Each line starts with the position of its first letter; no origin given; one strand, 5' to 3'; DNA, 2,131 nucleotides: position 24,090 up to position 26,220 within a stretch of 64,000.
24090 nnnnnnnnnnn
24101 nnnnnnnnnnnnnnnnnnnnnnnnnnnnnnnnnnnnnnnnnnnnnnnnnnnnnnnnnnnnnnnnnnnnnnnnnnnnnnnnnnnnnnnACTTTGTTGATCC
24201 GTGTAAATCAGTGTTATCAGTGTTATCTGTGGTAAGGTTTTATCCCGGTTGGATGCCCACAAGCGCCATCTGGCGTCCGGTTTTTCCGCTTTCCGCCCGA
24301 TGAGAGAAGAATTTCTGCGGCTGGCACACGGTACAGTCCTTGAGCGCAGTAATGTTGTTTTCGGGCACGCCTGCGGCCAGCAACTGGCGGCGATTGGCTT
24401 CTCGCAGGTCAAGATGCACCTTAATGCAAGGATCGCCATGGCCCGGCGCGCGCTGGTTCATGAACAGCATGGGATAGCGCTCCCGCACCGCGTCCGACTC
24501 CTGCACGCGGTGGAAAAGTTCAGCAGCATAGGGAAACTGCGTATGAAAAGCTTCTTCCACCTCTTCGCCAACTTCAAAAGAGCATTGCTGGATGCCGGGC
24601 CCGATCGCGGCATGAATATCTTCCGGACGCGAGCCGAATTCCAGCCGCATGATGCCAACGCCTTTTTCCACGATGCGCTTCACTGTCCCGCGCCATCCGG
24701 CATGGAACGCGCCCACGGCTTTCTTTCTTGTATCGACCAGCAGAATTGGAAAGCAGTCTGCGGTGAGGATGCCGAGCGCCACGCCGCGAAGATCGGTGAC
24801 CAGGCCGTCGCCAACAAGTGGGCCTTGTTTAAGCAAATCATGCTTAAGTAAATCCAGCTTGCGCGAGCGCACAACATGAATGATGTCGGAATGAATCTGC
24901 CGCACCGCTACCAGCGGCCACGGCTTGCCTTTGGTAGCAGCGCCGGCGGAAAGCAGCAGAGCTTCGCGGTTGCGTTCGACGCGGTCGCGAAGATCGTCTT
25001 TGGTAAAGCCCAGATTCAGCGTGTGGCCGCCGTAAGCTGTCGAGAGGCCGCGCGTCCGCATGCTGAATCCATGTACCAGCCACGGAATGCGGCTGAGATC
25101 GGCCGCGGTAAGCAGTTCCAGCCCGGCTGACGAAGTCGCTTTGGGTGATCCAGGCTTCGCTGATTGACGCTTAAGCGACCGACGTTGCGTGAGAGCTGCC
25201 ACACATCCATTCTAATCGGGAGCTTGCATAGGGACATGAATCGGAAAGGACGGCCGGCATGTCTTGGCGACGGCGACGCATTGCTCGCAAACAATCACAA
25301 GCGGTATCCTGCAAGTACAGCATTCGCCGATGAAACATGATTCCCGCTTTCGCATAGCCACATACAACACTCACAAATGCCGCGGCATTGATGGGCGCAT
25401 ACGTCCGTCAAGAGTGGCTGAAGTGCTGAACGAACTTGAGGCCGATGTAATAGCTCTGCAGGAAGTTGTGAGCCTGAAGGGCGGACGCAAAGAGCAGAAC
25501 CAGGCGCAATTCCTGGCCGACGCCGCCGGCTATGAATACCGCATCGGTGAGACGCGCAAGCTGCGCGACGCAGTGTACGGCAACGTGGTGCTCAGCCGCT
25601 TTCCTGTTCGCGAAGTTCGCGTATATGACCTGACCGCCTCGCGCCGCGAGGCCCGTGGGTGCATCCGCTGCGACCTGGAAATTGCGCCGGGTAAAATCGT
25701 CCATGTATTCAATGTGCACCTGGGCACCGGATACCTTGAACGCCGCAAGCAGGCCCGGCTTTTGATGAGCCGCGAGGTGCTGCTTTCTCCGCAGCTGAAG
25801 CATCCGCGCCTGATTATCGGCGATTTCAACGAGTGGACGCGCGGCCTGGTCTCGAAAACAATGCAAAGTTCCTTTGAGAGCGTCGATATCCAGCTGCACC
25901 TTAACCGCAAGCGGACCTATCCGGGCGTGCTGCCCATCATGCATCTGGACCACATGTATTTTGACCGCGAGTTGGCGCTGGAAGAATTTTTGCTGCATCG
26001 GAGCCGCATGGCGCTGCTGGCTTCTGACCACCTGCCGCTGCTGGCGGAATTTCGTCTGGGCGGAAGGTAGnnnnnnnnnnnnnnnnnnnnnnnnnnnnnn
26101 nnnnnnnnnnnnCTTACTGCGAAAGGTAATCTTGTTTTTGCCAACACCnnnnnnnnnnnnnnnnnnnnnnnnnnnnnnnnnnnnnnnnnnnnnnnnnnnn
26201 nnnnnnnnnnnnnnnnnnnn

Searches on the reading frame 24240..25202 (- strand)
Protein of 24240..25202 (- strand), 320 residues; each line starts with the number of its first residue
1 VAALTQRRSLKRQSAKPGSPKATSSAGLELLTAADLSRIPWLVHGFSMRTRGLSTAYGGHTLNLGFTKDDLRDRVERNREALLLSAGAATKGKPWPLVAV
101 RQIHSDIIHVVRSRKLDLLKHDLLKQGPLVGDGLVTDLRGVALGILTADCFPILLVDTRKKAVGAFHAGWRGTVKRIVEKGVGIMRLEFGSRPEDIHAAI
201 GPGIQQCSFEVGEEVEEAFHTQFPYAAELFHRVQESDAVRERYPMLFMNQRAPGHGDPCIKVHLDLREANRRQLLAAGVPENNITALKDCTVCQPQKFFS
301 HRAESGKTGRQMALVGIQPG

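Call 85: search_protein_families(library=pfam, proteins=[window:24240-25202:-], max_evalue=0.00001)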
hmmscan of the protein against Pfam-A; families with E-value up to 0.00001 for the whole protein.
window:24240-25202:- (320 aa): 1 family
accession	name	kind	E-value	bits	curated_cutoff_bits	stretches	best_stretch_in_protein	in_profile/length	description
PF02578.20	Cu-oxidase_4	-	6.9e-69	232.3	22.9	1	48-315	2-237/238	Multi-copper polyphenol oxidoreductase laccase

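Call 86: search_protein_families(library=padloc, proteins=[window:24240-25202:-], max_evalue=0.00001)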
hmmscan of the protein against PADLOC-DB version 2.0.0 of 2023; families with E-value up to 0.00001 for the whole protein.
window:24240-25202:- (320 aa): 0 families

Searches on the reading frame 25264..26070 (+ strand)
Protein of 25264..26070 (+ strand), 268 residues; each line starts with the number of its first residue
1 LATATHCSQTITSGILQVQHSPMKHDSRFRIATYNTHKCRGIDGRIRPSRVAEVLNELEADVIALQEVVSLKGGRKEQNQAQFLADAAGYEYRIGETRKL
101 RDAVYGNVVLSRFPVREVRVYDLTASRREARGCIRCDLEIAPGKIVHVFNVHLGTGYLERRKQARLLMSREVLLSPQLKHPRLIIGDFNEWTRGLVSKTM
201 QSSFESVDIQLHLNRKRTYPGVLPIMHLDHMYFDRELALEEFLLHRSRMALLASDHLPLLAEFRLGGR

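Call 85: search_protein_families(library=pfam, proteins=[window:25264-26070:+], max_evalue=0.00001)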
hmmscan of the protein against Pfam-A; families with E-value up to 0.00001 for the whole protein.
window:25264-26070:+ (268 aa): 2 families
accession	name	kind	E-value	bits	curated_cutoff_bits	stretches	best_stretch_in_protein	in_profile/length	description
PF03372.29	Exo_endo_phos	-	1.6e-18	67.7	24.5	1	32-256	1-225/225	Endonuclease/Exonuclease/phosphatase family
PF23226.1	Exo_endo_phos_PGAP2IP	-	8.9e-08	32.1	27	1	47-165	22-139/239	PGAP2IP, C-terminal nuclease-like domain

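Call 86: search_protein_families(library=padloc, proteins=[window:25264-26070:+], max_evalue=0.00001)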
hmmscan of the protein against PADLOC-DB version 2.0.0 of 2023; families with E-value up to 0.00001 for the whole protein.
window:25264-26070:+ (268 aa): 0 families
